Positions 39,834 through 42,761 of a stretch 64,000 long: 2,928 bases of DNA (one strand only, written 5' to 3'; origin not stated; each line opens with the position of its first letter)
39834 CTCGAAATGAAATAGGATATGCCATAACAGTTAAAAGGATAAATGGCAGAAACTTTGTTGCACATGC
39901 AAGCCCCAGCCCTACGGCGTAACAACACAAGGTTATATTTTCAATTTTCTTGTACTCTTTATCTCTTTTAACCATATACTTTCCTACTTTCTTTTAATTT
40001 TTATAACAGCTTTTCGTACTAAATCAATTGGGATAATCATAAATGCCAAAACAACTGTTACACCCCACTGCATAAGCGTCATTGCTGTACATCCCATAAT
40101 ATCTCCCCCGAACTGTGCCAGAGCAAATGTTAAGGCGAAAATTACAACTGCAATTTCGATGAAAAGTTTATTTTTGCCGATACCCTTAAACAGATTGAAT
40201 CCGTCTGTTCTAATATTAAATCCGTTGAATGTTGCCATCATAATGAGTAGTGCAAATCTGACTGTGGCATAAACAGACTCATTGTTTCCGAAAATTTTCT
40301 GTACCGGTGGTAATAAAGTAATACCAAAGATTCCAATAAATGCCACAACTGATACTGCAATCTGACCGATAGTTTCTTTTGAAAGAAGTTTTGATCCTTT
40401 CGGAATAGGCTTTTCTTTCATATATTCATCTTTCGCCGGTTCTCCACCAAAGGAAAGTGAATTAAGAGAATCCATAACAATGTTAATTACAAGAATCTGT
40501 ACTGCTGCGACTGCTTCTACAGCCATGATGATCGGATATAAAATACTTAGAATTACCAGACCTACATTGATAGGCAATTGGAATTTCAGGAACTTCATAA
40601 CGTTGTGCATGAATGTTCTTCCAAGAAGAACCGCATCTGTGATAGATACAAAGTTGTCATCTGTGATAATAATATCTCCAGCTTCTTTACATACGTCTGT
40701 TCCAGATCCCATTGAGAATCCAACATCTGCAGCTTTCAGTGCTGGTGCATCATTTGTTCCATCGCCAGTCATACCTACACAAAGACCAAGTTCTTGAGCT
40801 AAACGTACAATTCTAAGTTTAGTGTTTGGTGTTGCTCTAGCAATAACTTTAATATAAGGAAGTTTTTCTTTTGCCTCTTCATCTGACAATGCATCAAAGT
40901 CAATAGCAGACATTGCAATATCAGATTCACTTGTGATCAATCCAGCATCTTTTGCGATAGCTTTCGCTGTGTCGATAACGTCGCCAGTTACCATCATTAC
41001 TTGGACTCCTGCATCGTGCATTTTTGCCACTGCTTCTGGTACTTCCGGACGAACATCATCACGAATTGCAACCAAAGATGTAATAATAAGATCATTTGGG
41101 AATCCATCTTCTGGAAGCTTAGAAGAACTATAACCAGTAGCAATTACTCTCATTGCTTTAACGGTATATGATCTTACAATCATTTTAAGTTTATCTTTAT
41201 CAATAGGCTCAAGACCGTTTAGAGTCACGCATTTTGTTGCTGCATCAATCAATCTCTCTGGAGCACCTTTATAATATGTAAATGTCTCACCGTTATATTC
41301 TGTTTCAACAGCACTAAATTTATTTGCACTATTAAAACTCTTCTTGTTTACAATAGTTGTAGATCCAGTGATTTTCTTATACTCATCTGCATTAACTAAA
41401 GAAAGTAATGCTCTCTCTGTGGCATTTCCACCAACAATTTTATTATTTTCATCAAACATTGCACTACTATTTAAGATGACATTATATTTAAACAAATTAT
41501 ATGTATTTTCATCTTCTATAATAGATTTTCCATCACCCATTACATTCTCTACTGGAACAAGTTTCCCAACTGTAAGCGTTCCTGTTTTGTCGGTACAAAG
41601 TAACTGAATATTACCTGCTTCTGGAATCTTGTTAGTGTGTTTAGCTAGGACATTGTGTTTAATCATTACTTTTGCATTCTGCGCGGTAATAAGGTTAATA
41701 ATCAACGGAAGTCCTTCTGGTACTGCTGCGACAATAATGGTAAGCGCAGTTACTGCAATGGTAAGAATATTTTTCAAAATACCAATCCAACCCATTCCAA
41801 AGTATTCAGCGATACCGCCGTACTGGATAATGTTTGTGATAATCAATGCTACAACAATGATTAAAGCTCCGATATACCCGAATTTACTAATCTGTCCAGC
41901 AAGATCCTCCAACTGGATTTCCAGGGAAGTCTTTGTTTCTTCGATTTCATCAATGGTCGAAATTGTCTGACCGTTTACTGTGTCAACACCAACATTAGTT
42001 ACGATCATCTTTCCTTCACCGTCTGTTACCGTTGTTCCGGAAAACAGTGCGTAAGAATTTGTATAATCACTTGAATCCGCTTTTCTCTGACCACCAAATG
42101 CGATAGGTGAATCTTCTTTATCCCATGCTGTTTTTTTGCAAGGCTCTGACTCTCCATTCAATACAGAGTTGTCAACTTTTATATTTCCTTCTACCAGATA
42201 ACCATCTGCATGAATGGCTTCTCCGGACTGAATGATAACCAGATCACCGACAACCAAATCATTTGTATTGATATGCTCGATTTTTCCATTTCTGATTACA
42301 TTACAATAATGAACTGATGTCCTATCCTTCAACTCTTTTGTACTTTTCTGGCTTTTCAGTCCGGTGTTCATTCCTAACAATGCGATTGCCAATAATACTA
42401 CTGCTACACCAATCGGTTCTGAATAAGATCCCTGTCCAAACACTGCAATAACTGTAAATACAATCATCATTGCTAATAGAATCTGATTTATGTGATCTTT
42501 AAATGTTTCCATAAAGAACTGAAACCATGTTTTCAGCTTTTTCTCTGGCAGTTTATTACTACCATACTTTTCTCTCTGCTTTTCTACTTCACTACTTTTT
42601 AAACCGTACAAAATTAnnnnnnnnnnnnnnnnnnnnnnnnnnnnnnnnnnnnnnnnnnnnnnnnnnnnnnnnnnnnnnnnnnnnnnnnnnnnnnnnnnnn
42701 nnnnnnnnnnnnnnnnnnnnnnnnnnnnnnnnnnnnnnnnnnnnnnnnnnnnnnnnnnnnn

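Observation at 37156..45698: Ter-like calcium and membrane-stress module carried by a phage: PspA-like protein, three TerD paralogues, a Ca2+ P-type ATPase, a nucleotidyltransferase and a 682-aa unknown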

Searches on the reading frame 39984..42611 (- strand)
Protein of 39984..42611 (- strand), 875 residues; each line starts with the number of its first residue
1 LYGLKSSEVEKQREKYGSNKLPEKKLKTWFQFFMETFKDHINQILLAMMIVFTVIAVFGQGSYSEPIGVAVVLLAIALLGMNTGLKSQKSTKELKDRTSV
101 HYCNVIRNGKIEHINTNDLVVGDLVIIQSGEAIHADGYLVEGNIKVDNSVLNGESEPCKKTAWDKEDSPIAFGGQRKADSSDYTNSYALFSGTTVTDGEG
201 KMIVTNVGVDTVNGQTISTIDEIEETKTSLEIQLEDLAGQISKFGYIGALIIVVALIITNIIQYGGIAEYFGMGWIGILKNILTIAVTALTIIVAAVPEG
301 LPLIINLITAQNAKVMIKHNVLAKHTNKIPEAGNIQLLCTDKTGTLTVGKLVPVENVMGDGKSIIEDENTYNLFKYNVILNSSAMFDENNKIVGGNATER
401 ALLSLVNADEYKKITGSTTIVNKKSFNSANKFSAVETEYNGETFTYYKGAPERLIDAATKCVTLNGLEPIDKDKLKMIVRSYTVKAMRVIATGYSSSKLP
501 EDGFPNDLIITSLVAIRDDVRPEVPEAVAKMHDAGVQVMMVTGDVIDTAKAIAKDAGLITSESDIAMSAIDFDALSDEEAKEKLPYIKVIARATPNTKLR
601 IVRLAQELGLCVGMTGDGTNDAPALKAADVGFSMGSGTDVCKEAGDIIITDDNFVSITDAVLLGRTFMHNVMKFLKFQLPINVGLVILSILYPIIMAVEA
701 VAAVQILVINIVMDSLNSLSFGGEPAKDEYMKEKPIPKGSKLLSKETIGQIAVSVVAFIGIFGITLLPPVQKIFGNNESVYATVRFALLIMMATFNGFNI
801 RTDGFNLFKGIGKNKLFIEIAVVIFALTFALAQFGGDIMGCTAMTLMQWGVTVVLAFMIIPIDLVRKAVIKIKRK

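Call 3: search_protein_families(library=pfam, proteins=[window:39984-42611:-], max_evalue=0.01)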
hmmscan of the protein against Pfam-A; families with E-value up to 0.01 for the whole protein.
window:39984-42611:- (875 aa): 6 families
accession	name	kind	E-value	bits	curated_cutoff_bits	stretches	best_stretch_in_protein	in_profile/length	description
PF00122.25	E1-E2_ATPase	-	2.6e-37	128.5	28.1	1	101-318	5-180/181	E1-E2 ATPase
PF00689.26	Cation_ATPase_C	-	6.8e-31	107.8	27.3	1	702-868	5-174/175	Cation transporting ATPase, C-terminus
PF00702.32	Hydrolase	-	3.1e-13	51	26.4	1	337-629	3-191/191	haloacid dehalogenase-like hydrolase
PF00690.31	Cation_ATPase_N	-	3.1e-13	49.6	20.4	1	3-51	20-68/69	Cation transporter/ATPase, N-terminus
PF13246.12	Cation_ATPase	-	1.6e-08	34.9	21.7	1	381-460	4-90/91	Cation transport ATPase (P-type)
PF08282.18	Hydrolase_3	-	2.3e-05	24.7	20.9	1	616-655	210-249/255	haloacid dehalogenase-like hydrolase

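Call 8: search_dna_similar(query=window:39984-42611:-, collection=phages, mode=protein, max_rows=25)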
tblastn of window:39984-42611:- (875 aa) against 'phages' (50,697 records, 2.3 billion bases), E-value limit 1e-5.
Records with a match: 129; places in all: 135; records where one place covers at least 80% of the query: 16.
Best place of each record, by identity: <60% 129.
By first word of the organism name: Listeria 58; Enterococcus 23; Bacteriophage 16; Salmonella 8; Acinetobacter 8; Streptococcus 5; Escherichia 5; Staphylococcus 4; Pseudomonas 2.
By host as written in the record: Listeria monocytogenes 58; - 32; Enterococcus faecalis 15; Escherichia coli O157:H7 ATCC 43895 5; Homo sapiens 4; Salmonella enterica subsp. enterica serovar Kentucky 4; Staphylococcus aureus 4; Pseudomonas aeruginosa 2; and 4 more.
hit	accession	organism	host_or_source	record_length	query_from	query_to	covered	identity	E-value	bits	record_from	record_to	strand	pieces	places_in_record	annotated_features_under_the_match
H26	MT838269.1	Bacteriophage sp.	human fecal samples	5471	3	849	97%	31.9%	5e-91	322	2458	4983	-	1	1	record has no annotation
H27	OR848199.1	Listeria phage LM 4-14-1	Listeria monocytogenes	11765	3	862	98%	30.4%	1e-93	329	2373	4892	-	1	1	record has no annotation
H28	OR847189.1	Listeria phage LM 4-11-1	Listeria monocytogenes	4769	3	862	98%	30.4%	1e-93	328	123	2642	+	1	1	record has no annotation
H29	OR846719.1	Listeria phage LM 4-11-1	Listeria monocytogenes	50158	3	827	94%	31.5%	3e-87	311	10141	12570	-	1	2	record has no annotation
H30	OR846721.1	Listeria phage LM 4-11-1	Listeria monocytogenes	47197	3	827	94%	31.5%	3e-87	311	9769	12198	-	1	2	record has no annotation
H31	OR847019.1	Listeria phage LM 4-11-1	Listeria monocytogenes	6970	3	836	95%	30.8%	2e-87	311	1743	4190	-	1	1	record has no annotation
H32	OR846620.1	Enterococcus phage Efs 1-1-1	Enterococcus faecalis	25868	3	862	98%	29.7%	5e-92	325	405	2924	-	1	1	record has no annotation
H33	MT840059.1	Bacteriophage sp.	human fecal samples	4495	224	839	70%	39.1%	4e-114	386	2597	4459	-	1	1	record has no annotation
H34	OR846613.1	Enterococcus phage Efs 1-1-1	Enterococcus faecalis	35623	3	759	87%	30.7%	1e-62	237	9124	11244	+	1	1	record has no annotation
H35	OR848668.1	Listeria phage LM 4-14-1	Listeria monocytogenes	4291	101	859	87%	29.2%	6e-72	264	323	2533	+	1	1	record has no annotation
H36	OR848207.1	Listeria phage LM 4-14-1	Listeria monocytogenes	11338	101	859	87%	29.0%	2e-71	263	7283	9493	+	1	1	record has no annotation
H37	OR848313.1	Listeria phage LM 4-14-1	Listeria monocytogenes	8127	105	863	87%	28.9%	8e-62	234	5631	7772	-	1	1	record has no annotation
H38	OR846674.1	Enterococcus phage Efs 1-1-1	Enterococcus faecalis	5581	3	657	75%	30.5%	3e-63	238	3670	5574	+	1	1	record has no annotation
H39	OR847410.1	Listeria phage LM 4-11-1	Listeria monocytogenes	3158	105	735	72%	30.6%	2e-59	225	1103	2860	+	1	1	record has no annotation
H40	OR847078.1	Listeria phage LM 4-11-1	Listeria monocytogenes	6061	3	684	78%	28.2%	2e-50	199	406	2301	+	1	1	record has no annotation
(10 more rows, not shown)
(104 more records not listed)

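Call 11: search_protein_families(library=phrogs, proteins=[window:39984-42611:-], max_evalue=0.001)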
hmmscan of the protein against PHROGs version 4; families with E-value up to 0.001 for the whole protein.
window:39984-42611:- (875 aa): 1 family
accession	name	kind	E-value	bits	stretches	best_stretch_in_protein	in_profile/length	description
phrog_12316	-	other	2e-127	427.6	1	3-868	35-841/850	ATPase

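Call 28: search_protein_families(library=ncbifam, proteins=[window:39984-42611:-], max_evalue=0.01)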
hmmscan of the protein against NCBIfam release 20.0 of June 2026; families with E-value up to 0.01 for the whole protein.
window:39984-42611:- (875 aa): 23 families
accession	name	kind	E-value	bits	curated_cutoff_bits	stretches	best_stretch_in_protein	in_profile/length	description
TIGR01517.1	ATPase-IIB_Ca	equivalog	4.1e-154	514.9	507.05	2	186-866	218-876/882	calcium-translocating P-type ATPase, PMCA-type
TIGR01522.1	ATPase-IIA2_Ca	equivalog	1.1e-115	387.3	798.3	1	3-823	23-800/854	calcium-transporting P-type ATPase, PMR1-type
TIGR01116.1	ATPase-IIA1_Ca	equivalog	4.7e-95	319.3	703.4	1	34-868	2-796/799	calcium-translocating P-type ATPase, SERCA-type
TIGR01647.1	ATPase-IIIA_H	equivalog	3.8e-81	273.4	615.5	2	188-715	157-639/755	plasma-membrane proton-efflux P-type ATPase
TIGR01523.1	ATPase-IID_K-Na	equivalog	2e-79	267.3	645.05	3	373-750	433-838/997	potassium/sodium efflux P-type ATPase, fungal-type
TIGR01524.1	ATPase-IIIB_Mg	equivalog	8.1e-75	252.3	610.75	1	3-729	33-721/867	magnesium-translocating P-type ATPase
TIGR01106.1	ATPase-IIC_X-K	subfamily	1.7e-71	241.4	946.1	2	3-564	36-613/997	Na,H/K antiporter P-type ATPase subunit alpha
TIGR01494.1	ATPase_P-type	subfamily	1.3e-68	231.6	62.3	4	587-698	363-469/478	HAD-IC family P-type ATPase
NF011702.0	PRK15122.1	subfamily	4.4e-64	216.9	975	1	2-777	48-802/907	magnesium-translocating P-type ATPase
TIGR01525.1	ATPase-IB_hvy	subfamily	2.4e-62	211.6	346.25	4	582-715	422-557/560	heavy metal translocating P-type ATPase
TIGR01657.1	P-ATPase-V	hypoth_equivalog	3.1e-59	200.5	618.25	2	3-568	139-707/1055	ATP13A2 family polyamine export P-type ATPase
TIGR01512.1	ATPase-IB2_Cd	subfamily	1.9e-43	148.9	313.5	4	589-711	367-486/494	cadmium family heavy metal-translocating P-type ATPase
TIGR01511.1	ATPase-IB1_Cu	subfamily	2.6e-41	142.1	397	4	587-712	408-532/542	copper-translocating P-type ATPase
TIGR01497.1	kdpB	equivalog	1e-32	113.1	527.9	3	589-712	488-606/675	potassium-transporting ATPase subunit KdpB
NF007952.0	PRK10671.1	equivalog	2.3e-30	105.4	1316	3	588-712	695-825/838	copper-exporting P-type ATPase CopA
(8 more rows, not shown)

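Call 29: search_solved_structures(query=window:39984-42611:-, max_evalue=1e-30)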
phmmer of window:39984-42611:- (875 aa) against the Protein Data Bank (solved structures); distinct sequences matched with E-value up to 1e-30: 70 (the best 60 are shown).
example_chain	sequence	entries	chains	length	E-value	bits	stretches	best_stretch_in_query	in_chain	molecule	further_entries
8qmp_A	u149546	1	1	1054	5.2e-106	358.7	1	9-868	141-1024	Calcium-transporting ATPase 8, plasma membrane-type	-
9euq_A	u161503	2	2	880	5.9e-102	345.3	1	3-862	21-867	Calcium-transporting ATPase lmo0841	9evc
6zhf_A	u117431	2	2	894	6.1e-102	345.3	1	3-862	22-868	Calcium-transporting ATPase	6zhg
6zhh_A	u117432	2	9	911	1.5e-99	337.3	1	3-862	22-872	Calcium-transporting ATPase | Calcium-transporting ATPase lmo0841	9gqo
9gsd_A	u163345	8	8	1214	3.1e-96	326.4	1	226-853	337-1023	Plasma membrane calcium-transporting ATPase 2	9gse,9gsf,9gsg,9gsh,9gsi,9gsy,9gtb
6a69_A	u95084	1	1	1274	6.4e-94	318.8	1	226-855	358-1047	Plasma membrane calcium-transporting ATPase 1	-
8iww_A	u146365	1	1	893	4.4e-79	269.7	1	3-818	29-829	Calcium-transporting ATPase type 2C member 1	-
7yag_A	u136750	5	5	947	4.6e-79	269.6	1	3-818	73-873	Calcium-transporting ATPase type 2C member 1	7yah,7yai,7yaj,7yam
8iwp_A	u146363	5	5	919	5.2e-79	269.4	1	3-818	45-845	Calcium-transporting ATPase type 2C member 1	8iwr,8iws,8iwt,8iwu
5mpm_A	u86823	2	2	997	7.1e-73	249.1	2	446-737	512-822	Sarcoplasmic/endoplasmic reticulum calcium ATPase 2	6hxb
7bt2_A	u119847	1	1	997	1.8e-72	247.8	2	504-737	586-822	Sarcoplasmic/endoplasmic reticulum calcium ATPase 2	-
6jju_A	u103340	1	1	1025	2e-72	247.7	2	504-737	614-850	Sarcoplasmic/endoplasmic reticulum calcium ATPase 2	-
7e7s_A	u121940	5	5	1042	2.1e-72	247.6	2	504-737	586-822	Sarcoplasmic/endoplasmic reticulum calcium ATPase 2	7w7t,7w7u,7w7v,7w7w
6ln5_A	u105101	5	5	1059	2.3e-72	247.5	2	504-737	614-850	Sarcoplasmic/endoplasmic reticulum calcium ATPase 2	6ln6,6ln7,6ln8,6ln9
5ztf_A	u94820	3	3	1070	2.4e-72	247.4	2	504-737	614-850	Sarcoplasmic/endoplasmic reticulum calcium ATPase 2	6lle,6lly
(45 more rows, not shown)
